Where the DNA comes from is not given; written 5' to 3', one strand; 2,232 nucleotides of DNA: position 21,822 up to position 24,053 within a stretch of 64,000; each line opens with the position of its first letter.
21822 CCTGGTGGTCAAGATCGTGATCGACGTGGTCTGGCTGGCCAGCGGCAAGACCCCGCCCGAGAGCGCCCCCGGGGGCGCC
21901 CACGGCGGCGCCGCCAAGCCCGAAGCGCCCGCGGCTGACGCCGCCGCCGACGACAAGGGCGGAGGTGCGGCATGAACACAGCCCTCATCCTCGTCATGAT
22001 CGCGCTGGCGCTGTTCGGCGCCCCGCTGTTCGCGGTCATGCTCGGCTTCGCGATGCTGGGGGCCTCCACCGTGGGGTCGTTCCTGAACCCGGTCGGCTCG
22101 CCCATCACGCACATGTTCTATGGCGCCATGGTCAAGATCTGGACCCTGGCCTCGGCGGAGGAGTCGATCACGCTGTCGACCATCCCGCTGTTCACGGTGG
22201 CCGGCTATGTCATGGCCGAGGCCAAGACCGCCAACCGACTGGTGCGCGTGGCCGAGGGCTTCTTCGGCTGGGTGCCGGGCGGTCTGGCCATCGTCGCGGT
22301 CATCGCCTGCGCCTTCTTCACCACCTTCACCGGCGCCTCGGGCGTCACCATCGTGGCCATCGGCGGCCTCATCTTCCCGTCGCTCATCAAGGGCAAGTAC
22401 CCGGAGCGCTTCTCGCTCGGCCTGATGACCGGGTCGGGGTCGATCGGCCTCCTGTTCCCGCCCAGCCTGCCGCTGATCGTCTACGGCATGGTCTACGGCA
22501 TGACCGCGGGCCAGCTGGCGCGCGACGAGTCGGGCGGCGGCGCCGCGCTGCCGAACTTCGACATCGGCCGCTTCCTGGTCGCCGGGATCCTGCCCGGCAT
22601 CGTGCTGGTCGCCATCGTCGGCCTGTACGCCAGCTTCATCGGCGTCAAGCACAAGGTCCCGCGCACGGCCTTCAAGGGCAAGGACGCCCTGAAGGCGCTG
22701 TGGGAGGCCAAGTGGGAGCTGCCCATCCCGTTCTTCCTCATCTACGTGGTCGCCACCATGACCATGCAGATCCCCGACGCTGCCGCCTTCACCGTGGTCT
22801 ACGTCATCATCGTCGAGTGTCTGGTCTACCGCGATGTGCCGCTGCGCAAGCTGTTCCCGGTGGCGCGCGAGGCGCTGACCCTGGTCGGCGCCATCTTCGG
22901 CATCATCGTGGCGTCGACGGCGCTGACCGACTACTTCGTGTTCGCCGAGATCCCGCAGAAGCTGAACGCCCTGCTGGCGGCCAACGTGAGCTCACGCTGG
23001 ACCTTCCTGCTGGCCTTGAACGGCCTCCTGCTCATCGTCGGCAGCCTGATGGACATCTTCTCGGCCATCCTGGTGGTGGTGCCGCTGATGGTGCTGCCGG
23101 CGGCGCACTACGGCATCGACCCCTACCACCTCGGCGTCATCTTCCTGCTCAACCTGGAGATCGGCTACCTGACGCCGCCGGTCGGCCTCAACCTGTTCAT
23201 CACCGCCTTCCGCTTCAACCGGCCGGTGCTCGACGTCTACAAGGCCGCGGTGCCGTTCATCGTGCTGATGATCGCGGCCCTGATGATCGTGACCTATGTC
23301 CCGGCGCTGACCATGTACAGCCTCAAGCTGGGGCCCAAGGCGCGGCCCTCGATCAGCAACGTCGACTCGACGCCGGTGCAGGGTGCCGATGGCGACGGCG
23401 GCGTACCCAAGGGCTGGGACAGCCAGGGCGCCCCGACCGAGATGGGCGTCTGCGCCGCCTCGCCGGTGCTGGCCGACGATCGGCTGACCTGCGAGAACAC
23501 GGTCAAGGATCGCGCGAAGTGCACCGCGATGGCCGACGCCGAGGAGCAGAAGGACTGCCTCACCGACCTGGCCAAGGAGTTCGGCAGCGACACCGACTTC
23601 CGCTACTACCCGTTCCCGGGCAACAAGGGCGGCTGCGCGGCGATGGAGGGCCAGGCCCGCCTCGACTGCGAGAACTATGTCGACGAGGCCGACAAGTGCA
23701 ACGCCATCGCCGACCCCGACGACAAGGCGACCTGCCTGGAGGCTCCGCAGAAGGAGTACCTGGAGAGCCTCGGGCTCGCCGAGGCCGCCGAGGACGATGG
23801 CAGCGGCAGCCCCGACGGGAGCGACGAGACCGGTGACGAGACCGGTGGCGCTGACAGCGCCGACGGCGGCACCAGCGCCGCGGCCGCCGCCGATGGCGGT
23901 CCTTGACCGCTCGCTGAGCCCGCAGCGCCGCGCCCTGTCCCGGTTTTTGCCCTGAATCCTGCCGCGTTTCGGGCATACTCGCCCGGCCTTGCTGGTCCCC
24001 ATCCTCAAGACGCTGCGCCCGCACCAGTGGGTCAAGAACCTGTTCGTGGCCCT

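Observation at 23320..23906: DctM permease carries a roughly 200-aa duplicated 4-Cys module and an acidic tail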

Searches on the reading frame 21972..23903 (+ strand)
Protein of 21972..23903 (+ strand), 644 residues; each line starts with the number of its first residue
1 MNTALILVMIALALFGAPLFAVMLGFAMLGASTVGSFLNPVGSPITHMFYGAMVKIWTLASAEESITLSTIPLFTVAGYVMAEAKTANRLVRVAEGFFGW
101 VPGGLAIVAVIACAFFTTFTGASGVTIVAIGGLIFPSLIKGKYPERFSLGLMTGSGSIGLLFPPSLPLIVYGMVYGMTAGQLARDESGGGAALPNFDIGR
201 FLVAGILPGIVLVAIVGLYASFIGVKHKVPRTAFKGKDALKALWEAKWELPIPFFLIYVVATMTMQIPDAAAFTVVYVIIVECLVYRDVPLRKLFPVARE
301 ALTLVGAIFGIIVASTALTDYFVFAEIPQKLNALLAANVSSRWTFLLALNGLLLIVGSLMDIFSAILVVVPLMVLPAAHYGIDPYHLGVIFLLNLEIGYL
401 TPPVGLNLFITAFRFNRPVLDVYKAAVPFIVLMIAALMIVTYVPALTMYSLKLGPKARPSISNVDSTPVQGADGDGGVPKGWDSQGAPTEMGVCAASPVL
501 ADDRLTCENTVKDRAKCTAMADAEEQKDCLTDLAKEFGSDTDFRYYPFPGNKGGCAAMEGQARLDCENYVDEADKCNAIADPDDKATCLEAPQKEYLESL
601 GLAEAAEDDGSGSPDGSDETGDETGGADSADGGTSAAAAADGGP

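Call 5: search_protein_families(library=pfam, proteins=[window:21972-23903:+], max_evalue=0.1)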
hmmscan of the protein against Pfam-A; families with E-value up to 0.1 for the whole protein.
window:21972-23903:+ (644 aa): 1 family
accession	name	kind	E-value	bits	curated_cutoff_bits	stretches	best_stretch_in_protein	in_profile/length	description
PF06808.19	DctM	-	2.1e-69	234.8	23.8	1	8-446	3-413/413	Tripartite ATP-independent periplasmic transporter, DctM component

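Call 6: search_protein_families(library=ncbifam, proteins=[window:21972-23903:+], max_evalue=0.1)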
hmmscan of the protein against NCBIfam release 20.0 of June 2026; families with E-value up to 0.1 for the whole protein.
window:21972-23903:+ (644 aa): 3 families
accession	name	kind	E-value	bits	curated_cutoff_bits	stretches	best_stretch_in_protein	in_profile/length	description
TIGR00786.1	dctM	subfamily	2.3e-87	293.4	268.45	1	55-449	28-403/405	TRAP transporter large permease subunit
NF011634.1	PRK15060.1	equivalog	6.6e-33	114.4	800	1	49-452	33-422/425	2,3-diketo-L-gulonate TRAP transporter large permease YiaN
TIGR02123.1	TRAP_fused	subfamily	0.013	14.2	320.65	0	19-420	120-508/615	TRAP transporter fused permease subunit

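Call 11: find_homologous_proteins(query=window:21972-23903:+, max_evalue=1e-30)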
Query window:21972-23903:+ (644 aa): 7999 proteins with E <= 1e-30 among 8000 candidates; the best 120 are listed.
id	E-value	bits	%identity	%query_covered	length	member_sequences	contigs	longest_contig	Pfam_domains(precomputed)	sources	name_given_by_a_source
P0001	0.0e+0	1324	94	95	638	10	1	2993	PF06808.19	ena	-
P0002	7.8e-277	938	69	96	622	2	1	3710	PF06808.19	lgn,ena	-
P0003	1.0e-157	544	53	82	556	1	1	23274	PF06808.19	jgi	jgi:tripartite ATP-independent transporter DctM subunit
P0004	1.4e-154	534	50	86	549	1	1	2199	PF06808.19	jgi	jgi:C4-dicarboxylate transporter, DctM subunit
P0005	1.9e-152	527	52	81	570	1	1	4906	PF06808.19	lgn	-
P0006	5.4e-151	522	52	82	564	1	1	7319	PF06808.19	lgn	-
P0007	1.5e-149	517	51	82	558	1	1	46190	PF06808.19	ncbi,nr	ncbi:MAG: TRAP transporter large permease [Deltaproteobacteria bacterium]|nr:TRAP transporter large 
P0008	3.2e-149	516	49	91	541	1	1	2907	PF06808.19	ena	-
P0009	6.5e-149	515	50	82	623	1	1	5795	PF06808.19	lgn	-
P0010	1.3e-148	514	49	84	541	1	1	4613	PF06808.19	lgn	-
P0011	2.2e-148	514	52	83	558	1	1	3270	PF06808.19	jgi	jgi:tripartite ATP-independent transporter DctM subunit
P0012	4.6e-148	513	50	82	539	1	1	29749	PF06808.19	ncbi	-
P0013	7.4e-148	512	51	82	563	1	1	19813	PF06808.19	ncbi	-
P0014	2.1e-147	510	50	80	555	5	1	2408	PF06808.19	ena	-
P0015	6.5e-147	509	48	82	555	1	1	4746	PF06808.19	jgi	jgi:C4-dicarboxylate transporter DctM subunit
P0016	2.4e-146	507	49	82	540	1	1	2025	PF06808.19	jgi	jgi:C4-dicarboxylate transporter, DctM subunit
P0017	2.3e-145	504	48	84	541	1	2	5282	PF06808.19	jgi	jgi:C4-dicarboxylate transporter DctM subunit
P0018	3.9e-145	503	51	82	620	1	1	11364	PF06808.19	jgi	jgi:tripartite ATP-independent transporter DctM subunit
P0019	1.6e-144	501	48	82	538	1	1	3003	PF06808.19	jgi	jgi:C4-dicarboxylate transporter, DctM subunit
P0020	1.8e-144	501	51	82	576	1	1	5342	PF06808.19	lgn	-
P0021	3.4e-144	500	51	82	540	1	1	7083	PF06808.19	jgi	jgi:C4-dicarboxylate transporter, DctM subunit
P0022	3.8e-144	500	49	83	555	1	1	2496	PF06808.19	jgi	jgi:C4-dicarboxylate transporter DctM subunit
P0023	7.2e-144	499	50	82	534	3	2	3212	PF06808.19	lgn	-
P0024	1.9e-143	497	52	83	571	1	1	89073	PF06808.19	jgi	jgi:tripartite ATP-independent transporter DctM subunit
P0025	3.2e-143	497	47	86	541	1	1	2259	PF06808.19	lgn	-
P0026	4.3e-143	496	57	69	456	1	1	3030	PF06808.19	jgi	jgi:C4-dicarboxylate transporter, DctM subunit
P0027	1.3e-142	495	48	86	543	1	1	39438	PF06808.19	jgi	jgi:tripartite ATP-independent transporter DctM subunit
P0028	5.5e-142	492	49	82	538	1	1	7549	PF06808.19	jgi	jgi:C4-dicarboxylate transporter, DctM subunit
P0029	9.9e-142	492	49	82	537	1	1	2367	PF06808.19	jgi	jgi:C4-dicarboxylate transporter DctM subunit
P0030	1.7e-141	491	49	82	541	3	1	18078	PF06808.19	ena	-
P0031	2.1e-141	491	54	67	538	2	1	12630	PF06808.19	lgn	-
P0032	4.8e-141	489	48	82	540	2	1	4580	PF06808.19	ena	-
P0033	6.3e-141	489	49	82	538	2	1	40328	PF06808.19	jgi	jgi:tripartite ATP-independent transporter DctM subunit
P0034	6.6e-141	489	55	71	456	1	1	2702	PF06808.19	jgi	jgi:tripartite ATP-independent transporter DctM subunit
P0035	7.6e-141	489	49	82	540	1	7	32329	PF06808.19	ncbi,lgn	-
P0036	9.2e-141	488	49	82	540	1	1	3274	PF06808.19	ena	-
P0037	2.7e-140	487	49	82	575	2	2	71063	PF06808.19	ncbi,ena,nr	ncbi:MAG: TRAP transporter large permease subunit [Myxococcales bacterium]|nr:TRAP transporter large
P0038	2.1e-139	484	53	71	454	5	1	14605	PF06808.19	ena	-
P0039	3.0e-139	483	55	68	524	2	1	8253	PF06808.19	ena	-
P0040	3.1e-139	483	49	82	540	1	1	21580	PF06808.19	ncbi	-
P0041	4.8e-139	483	47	82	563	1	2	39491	PF06808.19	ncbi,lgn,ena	-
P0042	5.3e-139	483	54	74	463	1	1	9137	PF06808.19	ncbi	-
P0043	6.1e-139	482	47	82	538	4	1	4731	PF06808.19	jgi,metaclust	metaclust:\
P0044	6.5e-139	482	55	73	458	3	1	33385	PF06808.19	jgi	jgi:tripartite ATP-independent transporter DctM subunit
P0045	8.7e-139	482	49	82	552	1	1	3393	PF06808.19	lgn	-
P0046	1.1e-138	482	53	75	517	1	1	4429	PF06808.19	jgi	jgi:tripartite ATP-independent transporter DctM subunit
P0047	2.3e-138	481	56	69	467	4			PF06808.19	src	-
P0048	4.3e-138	480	54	69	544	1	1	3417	PF06808.19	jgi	jgi:tripartite ATP-independent transporter DctM subunit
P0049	7.9e-138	479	46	89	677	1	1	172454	PF06808.19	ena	-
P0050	1.6e-137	478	46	82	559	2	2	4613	PF06808.19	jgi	jgi:tripartite ATP-independent transporter DctM subunit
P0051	2.1e-137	477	51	80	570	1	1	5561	PF06808.19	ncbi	-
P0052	2.8e-137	477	49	81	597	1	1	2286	PF06808.19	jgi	jgi:tripartite ATP-independent transporter DctM subunit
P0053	6.9e-137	476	55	69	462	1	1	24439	PF06808.19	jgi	jgi:tripartite ATP-independent transporter DctM subunit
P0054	7.9e-137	475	56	69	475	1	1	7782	PF06808.19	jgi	jgi:tripartite ATP-independent transporter DctM subunit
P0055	8.1e-137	475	54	67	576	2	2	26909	PF06808.19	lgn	-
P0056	1.3e-136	475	55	70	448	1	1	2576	PF06808.19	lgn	-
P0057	1.5e-136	475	47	82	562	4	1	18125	PF06808.19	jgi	jgi:tripartite ATP-independent transporter DctM subunit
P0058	2.1e-136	474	53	69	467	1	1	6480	PF06808.19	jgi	jgi:C4-dicarboxylate transporter, DctM subunit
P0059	2.1e-136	474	54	73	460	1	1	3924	PF06808.19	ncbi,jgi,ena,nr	ncbi:MAG TPA: TRAP transporter large permease subunit [Polyangia bacterium]|nr:TRAP transporter larg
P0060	2.4e-136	474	54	69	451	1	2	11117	PF06808.19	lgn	-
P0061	2.5e-136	474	48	82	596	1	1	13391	PF06808.19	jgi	jgi:tripartite ATP-independent transporter DctM subunit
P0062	2.9e-136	474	52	74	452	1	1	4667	PF06808.19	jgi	jgi:tripartite ATP-independent transporter DctM subunit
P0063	3.7e-136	473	53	71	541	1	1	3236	PF06808.19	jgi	jgi:C4-dicarboxylate transporter, DctM subunit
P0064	5.8e-136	473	55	71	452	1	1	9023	PF06808.19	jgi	jgi:tripartite ATP-independent transporter DctM subunit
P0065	6.4e-136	472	50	82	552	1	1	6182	PF06808.19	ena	-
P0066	9.4e-136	472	54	72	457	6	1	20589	PF06808.19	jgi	jgi:tripartite ATP-independent transporter DctM subunit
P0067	1.1e-135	472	55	70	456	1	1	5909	PF06808.19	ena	-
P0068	1.4e-135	471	47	83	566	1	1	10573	PF06808.19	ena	-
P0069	1.7e-135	471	55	71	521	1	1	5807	PF06808.19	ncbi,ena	-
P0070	1.8e-135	471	54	72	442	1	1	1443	PF06808.19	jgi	jgi:tripartite ATP-independent transporter DctM subunit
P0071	2.8e-135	470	49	82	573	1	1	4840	PF06808.19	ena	-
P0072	3.4e-135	470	55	70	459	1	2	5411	PF06808.19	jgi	jgi:C4-dicarboxylate transporter DctM subunit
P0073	5.6e-135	469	48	81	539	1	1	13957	PF06808.19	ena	-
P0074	6.1e-135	469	48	82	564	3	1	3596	PF06808.19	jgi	jgi:C4-dicarboxylate transporter DctM subunit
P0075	1.1e-134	468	55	70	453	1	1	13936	PF06808.19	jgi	jgi:tripartite ATP-independent transporter DctM subunit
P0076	1.3e-134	468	47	82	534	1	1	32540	PF06808.19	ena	-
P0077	1.5e-134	468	48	84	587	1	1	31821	PF06808.19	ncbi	-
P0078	1.7e-134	468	46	82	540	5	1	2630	PF06808.19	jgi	jgi:C4-dicarboxylate transporter, DctM subunit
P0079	1.8e-134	468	55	67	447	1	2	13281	PF06808.19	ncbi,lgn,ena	ncbi:MAG: TRAP transporter large permease [Myxococcota bacterium]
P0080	2.6e-134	467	45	82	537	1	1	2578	PF06808.19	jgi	jgi:tripartite ATP-independent transporter DctM subunit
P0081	3.6e-134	467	55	70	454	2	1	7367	PF06808.19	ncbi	-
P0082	6.7e-134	466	57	64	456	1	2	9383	PF06808.19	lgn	-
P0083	7.9e-134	466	48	82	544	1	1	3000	PF06808.19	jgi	jgi:tripartite ATP-independent transporter DctM subunit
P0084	8.1e-134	466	55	70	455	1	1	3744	PF06808.19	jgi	jgi:tripartite ATP-independent transporter DctM subunit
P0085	1.3e-133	465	46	89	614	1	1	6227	PF06808.19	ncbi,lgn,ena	-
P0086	1.5e-133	465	47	82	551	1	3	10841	PF06808.19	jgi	jgi:C4-dicarboxylate transporter, DctM subunit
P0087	1.7e-133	464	48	83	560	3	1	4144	PF06808.19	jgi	jgi:C4-dicarboxylate transporter, DctM subunit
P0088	1.8e-133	464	48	82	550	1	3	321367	PF06808.19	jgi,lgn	-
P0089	2.4e-133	464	47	79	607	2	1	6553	PF06808.19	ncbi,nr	ncbi:MAG: TRAP transporter large permease [Kofleriaceae bacterium]|nr:TRAP transporter large permeas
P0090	3.1e-133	464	49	80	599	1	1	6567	PF06808.19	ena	-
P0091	3.3e-133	464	56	67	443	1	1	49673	PF06808.19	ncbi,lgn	-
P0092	3.4e-133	463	47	82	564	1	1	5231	PF06808.19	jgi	jgi:C4-dicarboxylate transporter, DctM subunit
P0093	3.6e-133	463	44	90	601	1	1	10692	PF06808.19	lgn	-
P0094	4.4e-133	463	47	80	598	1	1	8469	PF06808.19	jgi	jgi:C4-dicarboxylate transporter, DctM subunit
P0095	4.6e-133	463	48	82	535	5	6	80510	PF06808.19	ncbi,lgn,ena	-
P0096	6.2e-133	463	44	91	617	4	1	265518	PF06808.19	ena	-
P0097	6.9e-133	462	49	81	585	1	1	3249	PF06808.19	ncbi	-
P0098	8.9e-133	462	44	91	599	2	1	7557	PF06808.19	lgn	-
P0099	1.0e-132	462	47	82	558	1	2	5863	PF06808.19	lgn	-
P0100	1.1e-132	462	53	69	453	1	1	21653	PF06808.19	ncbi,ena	-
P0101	1.4e-132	461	43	91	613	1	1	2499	PF06808.19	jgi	jgi:tripartite ATP-independent transporter DctM subunit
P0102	1.7e-132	461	55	69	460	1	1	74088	PF06808.19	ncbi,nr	ncbi:MAG: TRAP transporter large permease subunit [Myxococcales bacterium]|nr:TRAP transporter large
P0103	2.1e-132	461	56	67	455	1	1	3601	PF06808.19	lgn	-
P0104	2.6e-132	461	49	81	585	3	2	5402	PF06808.19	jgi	jgi:C4-dicarboxylate transporter, DctM subunit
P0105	3.3e-132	460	55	69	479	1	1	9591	PF06808.19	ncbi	-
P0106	4.1e-132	460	46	82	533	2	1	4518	PF06808.19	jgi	jgi:C4-dicarboxylate transporter, DctM subunit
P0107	5.5e-132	459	52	72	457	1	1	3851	PF06808.19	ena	-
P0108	5.6e-132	459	48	80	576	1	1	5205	PF06808.19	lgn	-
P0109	6.2e-132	459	54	69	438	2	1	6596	PF06808.19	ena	-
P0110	6.9e-132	459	45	80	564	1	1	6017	PF06808.19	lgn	-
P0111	9.1e-132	459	52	70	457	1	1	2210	PF06808.19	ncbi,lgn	-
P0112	1.2e-131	458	53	71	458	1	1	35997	PF06808.19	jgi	jgi:tripartite ATP-independent transporter DctM subunit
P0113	1.2e-131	458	53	71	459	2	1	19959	PF06808.19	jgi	jgi:tripartite ATP-independent transporter DctM subunit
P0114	1.6e-131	458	59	62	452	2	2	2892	PF06808.19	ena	-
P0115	1.7e-131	458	56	67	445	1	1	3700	PF06808.19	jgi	jgi:tripartite ATP-independent transporter DctM subunit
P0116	2.7e-131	457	44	83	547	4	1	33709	PF06808.19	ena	-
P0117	3.3e-131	457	54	69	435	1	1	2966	PF06808.19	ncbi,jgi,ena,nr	ncbi:MAG TPA: TRAP transporter large permease subunit [Polyangia bacterium]|nr:TRAP transporter larg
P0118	3.6e-131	457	54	69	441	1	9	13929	PF06808.19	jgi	jgi:C4-dicarboxylate transporter DctM subunit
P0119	3.9e-131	457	47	83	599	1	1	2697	PF06808.19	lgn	-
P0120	3.9e-131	457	53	52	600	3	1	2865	PF06808.19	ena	-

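Call 28: find_related_loci(query=window:21972-23903:+, collection=genome_contigs, flank=6000)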
Query window:21972-23903:+ (644 aa) in genome_contigs; peptide patterns used: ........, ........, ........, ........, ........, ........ (x = any residue, [..] = any of these).
51 stretches matched a pattern; 17 encode a relative of the query (tblastn E <= 1e-3); 17 distinct loci.
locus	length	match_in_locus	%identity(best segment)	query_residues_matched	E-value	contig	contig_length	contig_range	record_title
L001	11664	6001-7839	94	1-613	0e+0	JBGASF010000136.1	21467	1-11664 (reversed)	MAG: Polyangia bacterium isolate MAG_MBR_AS.47 MBRAS-47_NODE_136_length_21467_cov_5.065965, whole genome shotgun sequenc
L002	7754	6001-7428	52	51-525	5e-128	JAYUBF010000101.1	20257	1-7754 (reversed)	MAG: Myxococcales bacterium isolate GFS_6713 GFS_6713_100, whole genome shotgun sequence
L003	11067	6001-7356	49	1-455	2e-126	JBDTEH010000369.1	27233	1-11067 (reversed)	MAG: Kofleriaceae bacterium isolate cluster2_bin.199 k127_2713075, whole genome shotgun sequence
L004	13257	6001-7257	54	9-446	2e-123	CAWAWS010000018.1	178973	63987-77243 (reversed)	MAG: uncultured delta proteobacterium isolate MFD04540.bin.2.104 genome assembly, contig: contig_25905, whole genome sho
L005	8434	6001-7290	48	1-448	6e-122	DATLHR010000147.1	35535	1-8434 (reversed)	MAG TPA_asm: Kofleriaceae bacterium isolate SMAG_U13645 k141_1984367, whole genome shotgun sequence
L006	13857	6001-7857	40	1-597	1e-118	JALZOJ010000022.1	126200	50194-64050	MAG: Myxococcota bacterium isolate MSU bin108 SD1459_NODE_24_length_126200_cov_14.679511, whole genome shotgun sequence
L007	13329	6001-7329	46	1-475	9e-118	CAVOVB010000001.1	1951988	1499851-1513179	MAG: uncultured delta proteobacterium isolate MFD09779.bin.2.182 genome assembly, contig: contig_12172, whole genome sho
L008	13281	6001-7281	41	9-463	6e-98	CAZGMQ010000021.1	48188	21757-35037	MAG TPA_asm: uncultured Verrucomicrobiota bacterium isolate binchicken_co181_152 genome assembly, contig: NODE_822_lengt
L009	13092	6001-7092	45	68-449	1e-95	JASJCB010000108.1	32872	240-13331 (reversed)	MAG: Acidobacteriota bacterium isolate MO_135.B14 MO_135.c_185, whole genome shotgun sequence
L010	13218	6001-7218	43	13-452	6e-94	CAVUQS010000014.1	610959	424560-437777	MAG: Bryobacterales bacterium isolate MFD01633.bin.1.226 genome assembly, contig: contig_21713, whole genome shotgun seq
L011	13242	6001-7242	45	6-450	1e-79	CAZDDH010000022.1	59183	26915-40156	MAG TPA_asm: uncultured Rickettsiales bacterium isolate SRP077602_co5_208 genome assembly, contig: NODE_2369_length_5918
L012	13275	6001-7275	30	8-453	3e-54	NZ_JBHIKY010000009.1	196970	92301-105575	Alteribacillus sp. HJP-4 Scaffold9, whole genome shotgun sequence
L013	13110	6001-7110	30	64-451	2e-51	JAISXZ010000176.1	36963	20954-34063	MAG: Eubacteriales Family XIII. Incertae Sedis bacterium isolate Nc350_bin202 k119_318577, whole genome shotgun sequence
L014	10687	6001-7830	42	3-589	6e-121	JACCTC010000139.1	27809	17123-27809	MAG: Deltaproteobacteria bacterium isolate MGR_bin64 SD2897-2912_k127_2897520, whole genome shotgun sequence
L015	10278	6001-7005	29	59-411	2e-35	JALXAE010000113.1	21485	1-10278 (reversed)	MAG: Syntrophobacterales bacterium isolate T2_metabat1_scaf2bin.240 T2_NODE_2054_length_21485_cov_2.462216, whole genome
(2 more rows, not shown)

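Call 32: search_protein_families(library=pfam, proteins=[L006:3239-4249:+, L006:4249-5250:+, L006:5319-5996:+, L006:6001-7983:+, L006:7988-8866:+, L006:10187-11266:-, L006:11288-12268:-], max_evalue=0.001)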
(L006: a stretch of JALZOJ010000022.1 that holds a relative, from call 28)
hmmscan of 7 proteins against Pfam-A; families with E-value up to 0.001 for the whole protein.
L006:3239-4249:+ (337 aa): 1 family
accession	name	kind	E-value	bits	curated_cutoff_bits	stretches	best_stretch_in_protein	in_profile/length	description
PF16811.11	TAtT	-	1.3e-45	156.2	26.5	2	62-215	2-158/263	TRAP transporter T-component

L006:4249-5250:+ (334 aa): 1 family
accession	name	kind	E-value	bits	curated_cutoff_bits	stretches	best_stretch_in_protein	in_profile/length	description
PF03480.18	DctP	-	2.6e-33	116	23.4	1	31-307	2-280/286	Bacterial extracellular solute-binding protein, family 7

L006:5319-5996:+ (226 aa): 1 family
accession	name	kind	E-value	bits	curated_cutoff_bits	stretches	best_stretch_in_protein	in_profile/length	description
PF04290.18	DctQ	-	2.5e-16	60.2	28.3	1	82-206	1-127/132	Tripartite ATP-independent periplasmic transporters, DctQ component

L006:6001-7983:+ (661 aa): 1 family
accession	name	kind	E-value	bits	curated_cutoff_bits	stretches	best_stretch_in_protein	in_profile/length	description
PF06808.19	DctM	-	5.6e-71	240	23.8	1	23-429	19-413/413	Tripartite ATP-independent periplasmic transporter, DctM component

L006:7988-8866:+ (293 aa): 1 family
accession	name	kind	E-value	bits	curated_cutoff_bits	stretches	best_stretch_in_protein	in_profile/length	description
PF01040.23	UbiA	-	1.3e-19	70.9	34.2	1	39-265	20-238/250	UbiA prenyltransferase family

L006:10187-11266:- (359 aa): 0 families

L006:11288-12268:- (326 aa): 2 families
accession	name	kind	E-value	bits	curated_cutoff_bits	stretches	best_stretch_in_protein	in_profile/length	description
PF01551.29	Peptidase_M23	-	1.6e-22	80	28.7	1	157-249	6-88/96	Peptidase family M23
PF08239.17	SH3_3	-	6.9e-12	45.8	27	1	69-120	2-54/54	Bacterial SH3 domain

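Call 33: predict_structure(alignment_id=A4)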
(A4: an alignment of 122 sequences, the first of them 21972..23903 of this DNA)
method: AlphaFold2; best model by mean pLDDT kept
length: 644 residues; sequences in the alignment: 122
mean_pLDDT: 84.8   pTM: 0.73
mean pLDDT of the five models: 84.8, 82.8, 81.9, 81.8, 81.5
residues with pLDDT >= 90: 375; 70-90: 186; 50-70: 23; < 50: 60
segments of 3 or more residues with pLDDT < 50: 461-476, 541-544, 605-644
pLDDT, mean of each block of 10 residues (from residue 1): 95 90 92 80 79 82 83 92 92 93 95 89 83 94 97 91 87 92 79 83 94 97 97 95 96 91 90 95 97 96 90 90 90 92 96 93 93 94 96 95 86 93 97 97 96 81 42 51 83 78 85 95 95 77 57 82 87 92 90 81 52 38 31 32 34
secondary structure, 60 per line:
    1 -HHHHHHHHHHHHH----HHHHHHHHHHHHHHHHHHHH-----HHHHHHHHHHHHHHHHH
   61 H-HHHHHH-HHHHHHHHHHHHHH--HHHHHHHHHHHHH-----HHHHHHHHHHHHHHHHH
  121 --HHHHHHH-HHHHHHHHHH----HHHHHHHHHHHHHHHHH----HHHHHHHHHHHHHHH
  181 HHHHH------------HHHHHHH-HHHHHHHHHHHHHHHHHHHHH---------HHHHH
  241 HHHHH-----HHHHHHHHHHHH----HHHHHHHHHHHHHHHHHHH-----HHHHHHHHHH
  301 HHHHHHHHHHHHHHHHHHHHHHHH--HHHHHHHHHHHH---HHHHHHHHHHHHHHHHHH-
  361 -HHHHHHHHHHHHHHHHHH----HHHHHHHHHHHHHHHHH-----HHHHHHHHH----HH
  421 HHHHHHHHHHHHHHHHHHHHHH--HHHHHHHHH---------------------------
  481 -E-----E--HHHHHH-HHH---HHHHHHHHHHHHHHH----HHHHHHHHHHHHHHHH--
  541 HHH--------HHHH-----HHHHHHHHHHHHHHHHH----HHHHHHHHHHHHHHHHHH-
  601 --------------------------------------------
elements in order: H2-14 H19-38 H44-61 H63-68 H70-83 H86-98 H104-120 H123-129 H131-140 H145-161 H166-185 H198-204 H206-226 H236-245 H251-262 H267-285 H291-324 H327-338 H342-359 H362-379 H384-400 H406-414 H419-442 H445-453 H491-496 H504-518 H523-538 H552-555 H561-577 H582-599

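Call 57: find_encoding_contigs(protein=P0096, flank=8000, max_places=1)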
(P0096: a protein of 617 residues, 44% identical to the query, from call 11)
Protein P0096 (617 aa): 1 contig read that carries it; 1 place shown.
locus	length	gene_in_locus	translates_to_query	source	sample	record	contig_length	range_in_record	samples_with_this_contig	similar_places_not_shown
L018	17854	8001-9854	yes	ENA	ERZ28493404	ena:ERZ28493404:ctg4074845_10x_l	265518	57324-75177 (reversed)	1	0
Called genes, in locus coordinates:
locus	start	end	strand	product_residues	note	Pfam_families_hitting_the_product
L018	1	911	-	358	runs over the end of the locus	PF00072:Response_reg, PF00990:GGDEF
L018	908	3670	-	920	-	PF00672:HAMP, PF01590:GAF, PF13185:GAF_2, PF13492:GAF_3, PF02518:HATPase_c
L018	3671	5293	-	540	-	PF00496:SBP_bac_5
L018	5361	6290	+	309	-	PF16811:TAtT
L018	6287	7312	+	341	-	PF03480:DctP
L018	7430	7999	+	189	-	PF04290:DctQ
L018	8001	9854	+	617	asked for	PF06808:DctM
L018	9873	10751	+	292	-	PF01040:UbiA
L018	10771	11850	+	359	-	PF01070:FMN_dh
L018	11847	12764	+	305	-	PF00288:GHMP_kinases_N, PF08544:GHMP_kinases_C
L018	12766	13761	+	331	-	PF22700:MVD-like_N, PF00288:GHMP_kinases_N, PF18376:MDD_C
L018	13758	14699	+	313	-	PF00288:GHMP_kinases_N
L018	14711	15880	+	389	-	PF00368:HMG-CoA_red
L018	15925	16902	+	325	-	PF00494:SQS_PSY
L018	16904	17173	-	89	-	-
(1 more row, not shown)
